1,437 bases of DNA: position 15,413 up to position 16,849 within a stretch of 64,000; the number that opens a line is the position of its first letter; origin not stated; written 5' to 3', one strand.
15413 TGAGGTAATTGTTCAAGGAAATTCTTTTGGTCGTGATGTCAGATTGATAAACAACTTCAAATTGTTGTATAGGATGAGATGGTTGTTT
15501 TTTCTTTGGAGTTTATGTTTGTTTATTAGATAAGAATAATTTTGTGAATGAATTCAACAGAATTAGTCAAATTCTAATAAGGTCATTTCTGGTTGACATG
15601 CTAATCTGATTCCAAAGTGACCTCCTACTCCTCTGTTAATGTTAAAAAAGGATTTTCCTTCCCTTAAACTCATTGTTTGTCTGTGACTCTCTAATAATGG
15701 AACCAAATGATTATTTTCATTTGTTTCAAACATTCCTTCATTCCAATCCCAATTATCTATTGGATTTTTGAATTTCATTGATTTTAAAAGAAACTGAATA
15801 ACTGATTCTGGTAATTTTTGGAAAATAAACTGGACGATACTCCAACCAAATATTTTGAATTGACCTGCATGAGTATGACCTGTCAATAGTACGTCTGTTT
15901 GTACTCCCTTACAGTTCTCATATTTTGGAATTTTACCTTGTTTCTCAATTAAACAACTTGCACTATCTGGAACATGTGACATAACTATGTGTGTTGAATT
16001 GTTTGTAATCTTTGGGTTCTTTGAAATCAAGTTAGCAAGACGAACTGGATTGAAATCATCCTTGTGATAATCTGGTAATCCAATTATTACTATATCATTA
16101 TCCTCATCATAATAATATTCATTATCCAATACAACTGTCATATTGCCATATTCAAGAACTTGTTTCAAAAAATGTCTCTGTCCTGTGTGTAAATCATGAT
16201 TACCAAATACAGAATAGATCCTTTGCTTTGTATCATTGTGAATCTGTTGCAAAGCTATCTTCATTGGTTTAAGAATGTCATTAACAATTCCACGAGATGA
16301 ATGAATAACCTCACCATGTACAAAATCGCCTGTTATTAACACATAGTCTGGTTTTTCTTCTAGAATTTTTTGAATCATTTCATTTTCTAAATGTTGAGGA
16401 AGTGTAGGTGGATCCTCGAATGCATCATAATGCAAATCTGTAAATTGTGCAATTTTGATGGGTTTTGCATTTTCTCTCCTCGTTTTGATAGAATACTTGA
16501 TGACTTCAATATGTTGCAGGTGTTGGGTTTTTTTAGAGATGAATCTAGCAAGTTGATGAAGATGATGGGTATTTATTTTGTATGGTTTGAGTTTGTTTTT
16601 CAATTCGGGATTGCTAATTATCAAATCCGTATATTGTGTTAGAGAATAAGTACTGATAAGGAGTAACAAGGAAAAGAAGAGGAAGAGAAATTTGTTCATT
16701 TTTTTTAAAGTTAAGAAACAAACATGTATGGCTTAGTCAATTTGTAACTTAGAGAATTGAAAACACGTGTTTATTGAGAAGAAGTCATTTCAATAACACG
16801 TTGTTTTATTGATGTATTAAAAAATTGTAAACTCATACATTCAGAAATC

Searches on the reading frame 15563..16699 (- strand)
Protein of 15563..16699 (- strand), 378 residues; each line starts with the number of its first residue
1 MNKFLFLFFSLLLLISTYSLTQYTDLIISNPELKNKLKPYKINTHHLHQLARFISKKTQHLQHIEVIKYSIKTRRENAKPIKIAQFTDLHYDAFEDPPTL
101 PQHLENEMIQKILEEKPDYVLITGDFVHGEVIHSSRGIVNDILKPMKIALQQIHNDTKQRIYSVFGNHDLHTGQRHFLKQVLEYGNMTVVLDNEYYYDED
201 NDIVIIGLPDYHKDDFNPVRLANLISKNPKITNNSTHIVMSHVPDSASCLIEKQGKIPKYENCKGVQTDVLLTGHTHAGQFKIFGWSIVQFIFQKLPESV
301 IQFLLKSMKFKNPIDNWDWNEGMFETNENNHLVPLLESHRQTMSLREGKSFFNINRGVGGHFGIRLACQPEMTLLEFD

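Call 67: search_protein_families(library=pfam, proteins=[window:15563-16699:-], max_evalue=0.00001)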
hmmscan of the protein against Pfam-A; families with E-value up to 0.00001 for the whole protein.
window:15563-16699:- (378 aa): 1 family
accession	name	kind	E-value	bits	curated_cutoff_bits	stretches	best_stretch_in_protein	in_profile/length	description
PF00149.33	Metallophos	-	3e-14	54.3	21.5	1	81-278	1-190/191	Calcineurin-like phosphoesterase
